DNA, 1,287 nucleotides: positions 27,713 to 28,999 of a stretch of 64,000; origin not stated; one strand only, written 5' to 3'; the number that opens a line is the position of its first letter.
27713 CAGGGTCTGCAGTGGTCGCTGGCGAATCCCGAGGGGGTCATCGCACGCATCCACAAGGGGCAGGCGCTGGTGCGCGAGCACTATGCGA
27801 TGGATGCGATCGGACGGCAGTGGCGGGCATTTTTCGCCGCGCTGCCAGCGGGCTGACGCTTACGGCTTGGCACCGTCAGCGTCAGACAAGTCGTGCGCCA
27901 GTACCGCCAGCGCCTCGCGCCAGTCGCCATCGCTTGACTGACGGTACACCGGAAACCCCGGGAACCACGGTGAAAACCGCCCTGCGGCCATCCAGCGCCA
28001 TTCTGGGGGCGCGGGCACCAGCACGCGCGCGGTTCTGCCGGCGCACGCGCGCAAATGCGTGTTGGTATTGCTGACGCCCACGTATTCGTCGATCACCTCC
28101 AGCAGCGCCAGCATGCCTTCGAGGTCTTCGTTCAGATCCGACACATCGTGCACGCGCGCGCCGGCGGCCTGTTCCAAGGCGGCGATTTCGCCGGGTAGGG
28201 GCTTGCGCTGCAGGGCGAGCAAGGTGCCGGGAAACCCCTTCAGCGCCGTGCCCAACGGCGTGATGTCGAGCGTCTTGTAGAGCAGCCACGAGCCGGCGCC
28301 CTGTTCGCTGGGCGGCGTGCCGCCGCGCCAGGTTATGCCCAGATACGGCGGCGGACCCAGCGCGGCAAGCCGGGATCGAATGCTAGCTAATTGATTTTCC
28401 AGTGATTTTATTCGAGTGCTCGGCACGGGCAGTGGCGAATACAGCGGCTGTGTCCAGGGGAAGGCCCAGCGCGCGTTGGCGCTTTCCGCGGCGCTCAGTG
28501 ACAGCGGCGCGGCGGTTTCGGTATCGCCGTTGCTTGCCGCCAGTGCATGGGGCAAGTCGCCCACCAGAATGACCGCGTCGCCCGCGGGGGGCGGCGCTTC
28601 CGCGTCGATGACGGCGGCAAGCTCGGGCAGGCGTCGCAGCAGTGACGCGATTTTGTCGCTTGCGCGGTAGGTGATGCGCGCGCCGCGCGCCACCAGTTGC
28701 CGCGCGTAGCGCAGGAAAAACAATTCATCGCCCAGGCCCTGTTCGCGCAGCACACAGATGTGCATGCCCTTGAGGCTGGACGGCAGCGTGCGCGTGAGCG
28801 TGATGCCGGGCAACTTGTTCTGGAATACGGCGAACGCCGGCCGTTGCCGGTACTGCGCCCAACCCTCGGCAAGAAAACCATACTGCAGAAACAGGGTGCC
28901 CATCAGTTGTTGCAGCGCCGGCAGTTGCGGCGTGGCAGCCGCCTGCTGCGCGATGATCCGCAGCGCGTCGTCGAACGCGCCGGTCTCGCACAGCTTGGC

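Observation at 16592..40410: Accessory region enriched in TPR-tethered enzymes, glycosyltransferases and methyltransferases surrounding the porin array: a candidate protein-modification toolkit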

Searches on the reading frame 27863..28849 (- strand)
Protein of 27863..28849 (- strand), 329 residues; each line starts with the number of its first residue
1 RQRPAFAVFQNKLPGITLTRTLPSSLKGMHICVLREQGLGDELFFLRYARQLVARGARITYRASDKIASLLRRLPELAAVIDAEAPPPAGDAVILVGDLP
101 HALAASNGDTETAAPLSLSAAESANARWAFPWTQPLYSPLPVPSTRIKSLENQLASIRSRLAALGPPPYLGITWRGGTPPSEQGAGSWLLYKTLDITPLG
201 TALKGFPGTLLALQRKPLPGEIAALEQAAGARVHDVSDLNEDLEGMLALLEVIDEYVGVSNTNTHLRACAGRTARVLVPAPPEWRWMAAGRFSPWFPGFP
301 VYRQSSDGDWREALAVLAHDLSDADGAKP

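Call 15: search_solved_structures(query=window:27863-28849:-, max_evalue=1)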
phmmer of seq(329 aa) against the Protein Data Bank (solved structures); distinct sequences matched with E-value up to 1: 0.

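Call 17: find_homologous_proteins(query=window:27863-28849:-, max_evalue=0.00001)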
Query seq(329 aa) (329 aa): 1139 proteins with E <= 0.00001 among 8000 candidates; the best 120 are listed.
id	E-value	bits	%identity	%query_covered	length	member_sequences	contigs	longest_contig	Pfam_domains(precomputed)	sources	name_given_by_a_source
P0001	6.7e-127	441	64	98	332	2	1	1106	-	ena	-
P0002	1.5e-124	433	63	98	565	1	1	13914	PF25063.1,PF14863.13,PF13431.13,PF23914.2,PF13414.13,PF13176.13,PF13428.13,PF25064.2,PF13374.13,PF14559.13,PF24575.2,PF00515.35,PF22860.3,PF12895.14,PF13424.13,PF21033.5,PF13432.13,PF13429.13,PF13181.13,PF14561.13,PF07719.24,PF13174.13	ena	-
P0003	1.9e-122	427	78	75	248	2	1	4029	-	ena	-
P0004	1.5e-105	371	55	98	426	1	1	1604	PF00515.35,PF13424.13,PF07719.24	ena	-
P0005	7.3e-104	366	57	98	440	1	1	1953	PF14559.13,PF13414.13,PF00515.35,PF13428.13,PF07719.24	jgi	-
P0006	1.4e-103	365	56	99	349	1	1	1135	-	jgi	jgi:hypothetical protein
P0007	1.3e-101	358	56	94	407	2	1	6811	-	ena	-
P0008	2.4e-101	357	57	97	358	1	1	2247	-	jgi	jgi:hypothetical protein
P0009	7.1e-101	356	56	99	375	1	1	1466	-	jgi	jgi:hypothetical protein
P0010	1.7e-100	354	56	98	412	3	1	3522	-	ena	-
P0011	3.6e-100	353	55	98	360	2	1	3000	-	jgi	jgi:hypothetical protein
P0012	1.8e-99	351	54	96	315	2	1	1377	-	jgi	jgi:hypothetical protein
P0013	3.1e-99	350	55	97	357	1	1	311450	-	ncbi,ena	-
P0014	2.0e-98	348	52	98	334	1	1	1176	-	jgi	jgi:hypothetical protein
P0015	2.2e-98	348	53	99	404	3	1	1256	-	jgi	jgi:hypothetical protein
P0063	4.5e-77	277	47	94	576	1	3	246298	PF03704.24,PF25060.1,PF13414.13,PF23241.2,PF13374.13,PF07721.21,PF24575.2,PF00515.35,PF13424.13,PF13429.13,PF07719.24,PF13174.13,PF20308.5,PF25063.1,PF13431.13,PF23914.2,PF13176.13,PF13428.13,PF14559.13,PF13371.13,PF12895.14,PF21033.5,PF13432.13,PF13181.13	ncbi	-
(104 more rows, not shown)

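Call 18: find_encoding_contigs(protein=P0063, flank=10000, max_places=2)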
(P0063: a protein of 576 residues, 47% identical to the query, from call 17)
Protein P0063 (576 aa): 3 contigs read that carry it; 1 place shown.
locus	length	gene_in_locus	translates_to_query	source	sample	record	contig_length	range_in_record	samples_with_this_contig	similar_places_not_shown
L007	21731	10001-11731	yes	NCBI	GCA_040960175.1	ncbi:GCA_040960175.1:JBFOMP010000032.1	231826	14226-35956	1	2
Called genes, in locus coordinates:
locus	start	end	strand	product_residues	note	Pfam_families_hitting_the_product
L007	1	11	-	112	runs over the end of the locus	-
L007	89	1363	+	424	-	PF12797:Fer4_2 (faint), PF13237:Fer4_10 (faint), PF00037:Fer4 (faint), PF12838:Fer4_7, PF13183:Fer4_8, PF13484:Fer4_16, PF13534:Fer4_17, PF02754:CCG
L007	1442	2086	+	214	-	PF03232:COQ7, PF02915:Rubrerythrin (weak)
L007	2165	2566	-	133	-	PF00903:Glyoxalase, PF12681:Glyoxalase_2 (faint), PF18029:Glyoxalase_6 (weak)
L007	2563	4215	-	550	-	PF05960:DUF885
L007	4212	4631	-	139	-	PF02566:OsmC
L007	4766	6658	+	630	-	PF13432:TPR_16, PF00515:TPR_1, PF07719:TPR_2, PF13424:TPR_12, PF13414:TPR_11, PF13432:TPR_16, PF13424:TPR_12, PF13432:TPR_16, +39 more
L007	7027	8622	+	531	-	PF23914:TPR_CcmH_CycH, PF13414:TPR_11, PF13432:TPR_16, PF13424:TPR_12, PF13414:TPR_11, PF00515:TPR_1, PF00515:TPR_1, PF13414:TPR_11, +27 more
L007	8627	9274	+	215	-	-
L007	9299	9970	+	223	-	-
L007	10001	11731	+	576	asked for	PF13432:TPR_16, PF25063:ARM_TT21_C, PF07719:TPR_2, PF13424:TPR_12, PF13432:TPR_16, PF14559:TPR_19, PF13414:TPR_11, PF13432:TPR_16, +29 more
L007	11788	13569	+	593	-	PF13414:TPR_11, PF13432:TPR_16, PF23914:TPR_CcmH_CycH, PF13432:TPR_16, PF14559:TPR_19, PF00515:TPR_1, PF13424:TPR_12, PF00515:TPR_1, +31 more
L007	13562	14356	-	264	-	PF00218:IGPS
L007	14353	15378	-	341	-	PF02885:Glycos_trans_3N, PF00591:Glycos_transf_3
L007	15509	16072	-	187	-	PF00117:GATase, PF07722:Peptidase_C26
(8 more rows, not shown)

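Call 19: find_encoding_contigs(protein=P0013, flank=10000, max_places=2)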
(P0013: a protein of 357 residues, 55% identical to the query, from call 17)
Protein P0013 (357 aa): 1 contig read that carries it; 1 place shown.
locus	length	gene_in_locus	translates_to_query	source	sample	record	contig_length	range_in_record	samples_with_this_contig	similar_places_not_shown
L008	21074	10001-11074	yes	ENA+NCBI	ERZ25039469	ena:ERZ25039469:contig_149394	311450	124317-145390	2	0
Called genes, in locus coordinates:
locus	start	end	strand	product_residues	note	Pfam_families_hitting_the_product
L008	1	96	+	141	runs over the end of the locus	PF00278:Orn_DAP_Arg_deC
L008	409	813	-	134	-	-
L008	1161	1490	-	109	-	PF08281:Sigma70_r4_2, PF04545:Sigma70_r4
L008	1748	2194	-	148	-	PF01769:MgtE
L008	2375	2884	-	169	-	PF03448:MgtE_N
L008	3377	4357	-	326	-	-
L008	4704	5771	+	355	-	PF13844:Glyco_transf_41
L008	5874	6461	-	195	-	PF13609:Porin_4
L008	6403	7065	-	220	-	PF13609:Porin_4, PF00267:Porin_1 (weak)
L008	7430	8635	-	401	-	PF13609:Porin_4, PF00267:Porin_1 (weak)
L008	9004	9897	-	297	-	-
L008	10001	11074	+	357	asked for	-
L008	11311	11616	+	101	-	-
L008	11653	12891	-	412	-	PF01041:DegT_DnrJ_EryC1, PF01212:Beta_elim_lyase (weak)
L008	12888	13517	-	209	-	PF00551:Formyl_trans_N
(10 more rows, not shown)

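Call 37: search_solved_structures(query=A1, max_evalue=10)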
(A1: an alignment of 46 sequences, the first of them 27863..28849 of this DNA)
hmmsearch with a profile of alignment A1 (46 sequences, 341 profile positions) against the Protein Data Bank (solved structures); distinct sequences matched with E-value up to 10: 3.
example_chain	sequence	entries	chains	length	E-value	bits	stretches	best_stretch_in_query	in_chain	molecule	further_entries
6lg0_A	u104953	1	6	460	0.23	13.8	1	38-79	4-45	SbCGTa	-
8bcs_A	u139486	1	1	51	0.3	13.5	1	208-252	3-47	CC-HP1.0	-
2ysq_A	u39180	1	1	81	0.82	12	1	273-312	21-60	Rho guanine nucleotide exchange factor 9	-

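Call 39: predict_structure(alignment_id=A1)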
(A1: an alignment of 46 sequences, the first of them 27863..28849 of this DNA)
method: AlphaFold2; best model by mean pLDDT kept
length: 329 residues; sequences in the alignment: 46
mean_pLDDT: 89.1   pTM: 0.88
mean pLDDT of the five models: 89.1, 88.3, 87.7, 86.3, 85.4
residues with pLDDT >= 90: 235; 70-90: 51; 50-70: 34; < 50: 9
segments of 3 or more residues with pLDDT < 50: 111-117
pLDDT, mean of each block of 10 residues (from residue 1): 82 94 96 93 94 97 97 98 95 95 76 52 60 66 91 98 98 91 71 94 97 97 98 98 98 97 96 95 77 88 93 97 72
secondary structure, 60 per line:
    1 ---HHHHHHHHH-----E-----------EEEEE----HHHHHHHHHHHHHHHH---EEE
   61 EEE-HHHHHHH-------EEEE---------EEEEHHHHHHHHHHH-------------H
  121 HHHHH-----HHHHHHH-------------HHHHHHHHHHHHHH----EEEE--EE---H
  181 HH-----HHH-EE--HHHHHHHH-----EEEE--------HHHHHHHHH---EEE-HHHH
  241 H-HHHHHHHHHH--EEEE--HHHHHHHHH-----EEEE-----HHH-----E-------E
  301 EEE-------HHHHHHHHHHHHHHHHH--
elements in order: H4-12 E30-34 H39-54 E58-63 H65-71 E79-82 E92-95 H96-106 H120-125 H131-137 H151-164 E169-172 H196-203 E209-212 H221-229 E233-235 H237-241 H243-252 E255-258 H261-269 E275-278 E300-303 H311-327

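Call 42: fold_search(model_id=the predicted structure, library=pdb)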
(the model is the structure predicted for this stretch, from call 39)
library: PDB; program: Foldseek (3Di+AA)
matches with E <= 10: 1220; with E <= 0.001: 14
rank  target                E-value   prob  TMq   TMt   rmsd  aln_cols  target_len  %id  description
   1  3tov_A                2.7e-07  1.00  0.57  0.54   7.3       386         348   11  The crystal structure of the glycosyl transferase family 9 from Veillonella parvula DSM 2008 (released 2011-09-21)
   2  1psw                  1.5e-06  1.00  0.54  0.54   8.4       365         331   15  Structure of E. coli ADP-heptose lps heptosyltransferase II (released 2003-07-08)
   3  3tov_B                6.3e-06  1.00  0.55  0.53   6.0       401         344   10  The crystal structure of the glycosyl transferase family 9 from Veillonella parvula DSM 2008 (released 2011-09-21)
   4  2gt1_A                7.8e-05  1.00  0.49  0.50   9.9       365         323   13  E. coli heptosyltransferase WaaC. (released 2007-05-01)
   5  9grx_1                9.2e-05  1.00  0.51  0.43  11.1       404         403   11  NDH-PSI-LHCI supercomplex from S. oleracea (released 2025-02-12)
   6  6dfe_B                1.6e-04  1.00  0.51  0.51   6.6       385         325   13  The structure of a ternary complex of E. coli WaaC (released 2018-09-05)
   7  2h1h_A                2.4e-04  1.00  0.48  0.49  12.3       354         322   11  E. coli heptosyltransferase WaaC with ADP-2-deoxy-2-fluoro heptose (released 2007-05-22)
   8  2gt1_B                3.4e-04  1.00  0.47  0.51   6.7       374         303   12  E. coli heptosyltransferase WaaC. (released 2007-05-01)
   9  5xvs_B                3.9e-04  0.99  0.36  0.33  13.8       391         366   12  Crystal structure of UDP-GlcNAc 2-epimerase NeuC complexed with UDP (released 2018-04-11)
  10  2h1h_B                4.3e-04  1.00  0.46  0.48  10.2       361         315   13  E. coli heptosyltransferase WaaC with ADP-2-deoxy-2-fluoro heptose (released 2007-05-22)
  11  4rb4_F                5.5e-04  1.00  0.49  0.42   8.9       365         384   12  Crystal structure of dodecameric iron-containing heptosyltransferase TibC in complex with ADP-D-beta-D-heptose at 3.9  (released 2014-11-05)
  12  4rap_D                9.1e-04  1.00  0.43  0.37   7.3       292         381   13  Crystal structure of bacterial iron-containing dodecameric glycosyltransferase TibC from enterotoxigenic E.coli H10407 (released 2014-10-29)
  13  2h1f_A                9.7e-04  1.00  0.48  0.49   7.4       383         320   12  E. coli heptosyltransferase WaaC with ADP (released 2007-05-22)
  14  4rap_J                9.7e-04  1.00  0.50  0.44   9.0       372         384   13  Crystal structure of bacterial iron-containing dodecameric glycosyltransferase TibC from enterotoxigenic E.coli H10407 (released 2014-10-29)
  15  4rb4_D                1.0e-03  1.00  0.49  0.43   9.0       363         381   12  Crystal structure of dodecameric iron-containing heptosyltransferase TibC in complex with ADP-D-beta-D-heptose at 3.9  (released 2014-11-05)
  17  4rap_F                1.2e-03  1.00  0.46  0.40   9.3       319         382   14  Crystal structure of bacterial iron-containing dodecameric glycosyltransferase TibC from enterotoxigenic E.coli H10407 (released 2014-10-29)
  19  4rap_H                1.3e-03  1.00  0.50  0.44   9.0       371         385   12  Crystal structure of bacterial iron-containing dodecameric glycosyltransferase TibC from enterotoxigenic E.coli H10407 (released 2014-10-29)
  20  4rap_B                1.4e-03  1.00  0.49  0.43   7.9       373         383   11  Crystal structure of bacterial iron-containing dodecameric glycosyltransferase TibC from enterotoxigenic E.coli H10407 (released 2014-10-29)
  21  4rb4_A                1.7e-03  1.00  0.47  0.41   8.9       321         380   13  Crystal structure of dodecameric iron-containing heptosyltransferase TibC in complex with ADP-D-beta-D-heptose at 3.9  (released 2014-11-05)
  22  4rb4_B                1.8e-03  1.00  0.49  0.43   8.8       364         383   12  Crystal structure of dodecameric iron-containing heptosyltransferase TibC in complex with ADP-D-beta-D-heptose at 3.9  (released 2014-11-05)
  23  4rap_C                2.3e-03  1.00  0.52  0.44   6.6       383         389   11  Crystal structure of bacterial iron-containing dodecameric glycosyltransferase TibC from enterotoxigenic E.coli H10407 (released 2014-10-29)
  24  4rb4_L                2.4e-03  1.00  0.47  0.42   7.2       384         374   10  Crystal structure of dodecameric iron-containing heptosyltransferase TibC in complex with ADP-D-beta-D-heptose at 3.9  (released 2014-11-05)
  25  4rap_L                2.7e-03  1.00  0.47  0.43   9.4       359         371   12  Crystal structure of bacterial iron-containing dodecameric glycosyltransferase TibC from enterotoxigenic E.coli H10407 (released 2014-10-29)
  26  4rb4_H                2.9e-03  1.00  0.51  0.44   8.7       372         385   13  Crystal structure of dodecameric iron-containing heptosyltransferase TibC in complex with ADP-D-beta-D-heptose at 3.9  (released 2014-11-05)
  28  4rap_A                3.8e-03  1.00  0.47  0.41   6.7       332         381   13  Crystal structure of bacterial iron-containing dodecameric glycosyltransferase TibC from enterotoxigenic E.coli H10407 (released 2014-10-29)
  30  4rap_E                4.0e-03  1.00  0.51  0.44   6.8       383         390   12  Crystal structure of bacterial iron-containing dodecameric glycosyltransferase TibC from enterotoxigenic E.coli H10407 (released 2014-10-29)
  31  4rap_G                4.5e-03  1.00  0.50  0.43   8.9       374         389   12  Crystal structure of bacterial iron-containing dodecameric glycosyltransferase TibC from enterotoxigenic E.coli H10407 (released 2014-10-29)
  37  4rb4_C                6.0e-03  1.00  0.50  0.43   8.8       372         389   12  Crystal structure of dodecameric iron-containing heptosyltransferase TibC in complex with ADP-D-beta-D-heptose at 3.9  (released 2014-11-05)
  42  4rb4_K                7.2e-03  0.99  0.47  0.41   9.1       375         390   11  Crystal structure of dodecameric iron-containing heptosyltransferase TibC in complex with ADP-D-beta-D-heptose at 3.9  (released 2014-11-05)
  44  4rb4_J                7.6e-03  0.99  0.48  0.42   8.9       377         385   12  Crystal structure of dodecameric iron-containing heptosyltransferase TibC in complex with ADP-D-beta-D-heptose at 3.9  (released 2014-11-05)
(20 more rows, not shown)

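Call 48: search_protein_families(library=pfam, proteins=[window:27863-28849:-], max_evalue=10)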
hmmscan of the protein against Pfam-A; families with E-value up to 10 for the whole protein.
window:27863-28849:- (329 aa): 0 families

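Call 62: search_dna_similar(query=window:27863-28849:-, collection=plasmids, mode=protein, max_rows=15)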
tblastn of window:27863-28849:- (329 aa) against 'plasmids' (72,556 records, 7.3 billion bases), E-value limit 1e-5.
Records with a match: 115; places in all: 192; records where one place covers at least 80% of the query: 105.
Best place of each record, by identity: <60% 115.
By first word of the organism name: Azospirillum 45; Ralstonia 26; Burkholderia 12; Caballeronia 8; Paraburkholderia 8; Granulicella 2; Kluyvera 1; Thalassospira 1; Enterobacter 1; Lelliottia 1; and 10 more.
By predicted mobility (MOB-suite, as given by PLSDB): non-mobilizable 88; mobilizable 19; conjugative 8.
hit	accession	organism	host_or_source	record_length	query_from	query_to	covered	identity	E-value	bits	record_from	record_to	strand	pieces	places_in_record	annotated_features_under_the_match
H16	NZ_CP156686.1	Burkholderia stagnalis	Bacterial cells,soils collected in ...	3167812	25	310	87%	30.2%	7e-15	83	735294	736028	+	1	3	none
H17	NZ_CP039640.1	Azospirillum sp. TSH100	soil,soil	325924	24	323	91%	28.7%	2e-10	69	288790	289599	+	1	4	tetratricopeptide repeat-containing glycosyltransferase family protein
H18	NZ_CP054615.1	Azospirillum oryzae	cell culture,soil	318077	24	328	93%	28.1%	2e-12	76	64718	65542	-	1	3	tetratricopeptide repeat protein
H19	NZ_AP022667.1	Kluyvera ascorbata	-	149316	26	322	90%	28.9%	2e-16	87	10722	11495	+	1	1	glycosyl transferase family 8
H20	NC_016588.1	Azospirillum lipoferum 4B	-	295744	24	323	91%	28.4%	3e-12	75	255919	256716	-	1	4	tetratricopeptide repeat protein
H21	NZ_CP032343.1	Azospirillum brasilense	soil sample,Agricultural field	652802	25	322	91%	28.1%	1e-9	67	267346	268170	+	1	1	tetratricopeptide repeat protein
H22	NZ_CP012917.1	Azospirillum brasilense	Digitaria eriantha,microbe,root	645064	25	322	91%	28.1%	1e-9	67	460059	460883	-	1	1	tetratricopeptide repeat protein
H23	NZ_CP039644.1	Azospirillum sp. TSA2s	Soil,rice paddy soil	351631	24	329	93%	27.1%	7e-14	80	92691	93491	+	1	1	tetratricopeptide repeat protein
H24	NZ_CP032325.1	Azospirillum argentinense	soil sample,Agricultural field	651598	28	321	89%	28.2%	1e-13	79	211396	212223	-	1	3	tetratricopeptide repeat protein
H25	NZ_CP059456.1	Azospirillum brasilense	Prokaryotes,soil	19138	28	321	89%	28.2%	7e-13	77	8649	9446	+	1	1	hypothetical protein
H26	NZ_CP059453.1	Azospirillum brasilense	Prokaryotes,soil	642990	28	321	89%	28.2%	8e-13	77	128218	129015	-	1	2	hypothetical protein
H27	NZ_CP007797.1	Azospirillum argentinense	Triticum aestivum L.,Root,wheat ...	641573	31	321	88%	28.5%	6e-10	68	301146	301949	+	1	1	tetratricopeptide repeat protein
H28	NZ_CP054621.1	Azospirillum oryzae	cell culture,soil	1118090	28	329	92%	27.2%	1e-7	61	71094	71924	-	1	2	record has no annotation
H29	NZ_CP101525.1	Burkholderia arboris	mixed culture,soil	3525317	26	314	88%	28.4%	3e-14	81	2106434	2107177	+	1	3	none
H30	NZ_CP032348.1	Azospirillum brasilense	soil sample,Agricultural field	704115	24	324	91%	27.2%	3e-10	69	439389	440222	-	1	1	tetratricopeptide repeat-containing glycosyltransferase family protein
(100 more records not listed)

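Call 65: get_annotated_region(hit=H17, flank=12000)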
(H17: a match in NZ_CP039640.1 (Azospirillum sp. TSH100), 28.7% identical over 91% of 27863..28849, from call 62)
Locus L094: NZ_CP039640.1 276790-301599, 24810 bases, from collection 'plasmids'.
description: Azospirillum sp. TSH100 plasmid p1, complete sequence
organism: Azospirillum sp. TSH100 (NCBI taxid 652764)
taxonomy: Bacteria; Pseudomonadota; Alphaproteobacteria; Rhodospirillales; Azospirillaceae; Azospirillum; Azospirillum sp. TSH100
host: -; source: soil,soil; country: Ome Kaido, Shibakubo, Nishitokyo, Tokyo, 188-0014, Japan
typing (MOB-suite, as given by PLSDB): non-mobilizable; replicon rep_cluster_1806
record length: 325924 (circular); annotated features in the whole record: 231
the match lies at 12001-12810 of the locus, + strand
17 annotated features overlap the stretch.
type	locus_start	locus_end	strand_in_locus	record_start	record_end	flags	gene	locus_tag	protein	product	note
CDS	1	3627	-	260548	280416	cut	-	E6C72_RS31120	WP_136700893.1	Ig-like domain-containing protein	-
CDS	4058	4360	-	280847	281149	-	-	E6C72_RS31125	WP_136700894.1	hypothetical protein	-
CDS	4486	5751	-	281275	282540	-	-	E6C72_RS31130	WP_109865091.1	glycosyltransferase family 2 protein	-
CDS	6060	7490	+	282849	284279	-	-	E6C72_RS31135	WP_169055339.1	tetratricopeptide repeat protein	-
CDS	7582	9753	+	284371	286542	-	-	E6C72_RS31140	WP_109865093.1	tetratricopeptide repeat protein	-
CDS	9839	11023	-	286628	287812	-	-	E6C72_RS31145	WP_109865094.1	glycosyltransferase family 4 protein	-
CDS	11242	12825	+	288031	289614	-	-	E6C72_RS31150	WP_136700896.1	tetratricopeptide repeat-containing glycosyltransferase family protein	-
CDS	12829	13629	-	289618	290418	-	-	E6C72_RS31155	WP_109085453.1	FkbM family methyltransferase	-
CDS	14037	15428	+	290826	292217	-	-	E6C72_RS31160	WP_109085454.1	tetratricopeptide repeat protein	-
CDS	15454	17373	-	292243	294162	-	-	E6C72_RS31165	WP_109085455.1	hypothetical protein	-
CDS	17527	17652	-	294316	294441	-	-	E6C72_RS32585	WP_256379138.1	hypothetical protein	-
CDS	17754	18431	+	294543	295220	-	-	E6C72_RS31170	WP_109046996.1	ParA family protein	-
CDS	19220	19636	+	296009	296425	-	-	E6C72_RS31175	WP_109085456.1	hypothetical protein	-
CDS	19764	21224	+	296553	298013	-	-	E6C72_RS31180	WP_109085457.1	tetratricopeptide repeat-containing glycosyltransferase family protein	-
CDS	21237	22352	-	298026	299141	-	-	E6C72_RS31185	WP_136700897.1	hypothetical protein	-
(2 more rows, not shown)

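Call 66: get_annotated_region(hit=H29, flank=10000)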
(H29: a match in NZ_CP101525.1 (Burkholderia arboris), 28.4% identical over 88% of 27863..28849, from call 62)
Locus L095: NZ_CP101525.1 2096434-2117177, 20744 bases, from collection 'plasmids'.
description: Burkholderia arboris strain MEC_B345 plasmid pla_1, complete sequence
organism: Burkholderia arboris (NCBI taxid 488730)
taxonomy: Bacteria; Pseudomonadota; Betaproteobacteria; Burkholderiales; Burkholderiaceae; Burkholderia; Burkholderia arboris
host: -; source: mixed culture,soil; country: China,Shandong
typing (MOB-suite, as given by PLSDB): non-mobilizable
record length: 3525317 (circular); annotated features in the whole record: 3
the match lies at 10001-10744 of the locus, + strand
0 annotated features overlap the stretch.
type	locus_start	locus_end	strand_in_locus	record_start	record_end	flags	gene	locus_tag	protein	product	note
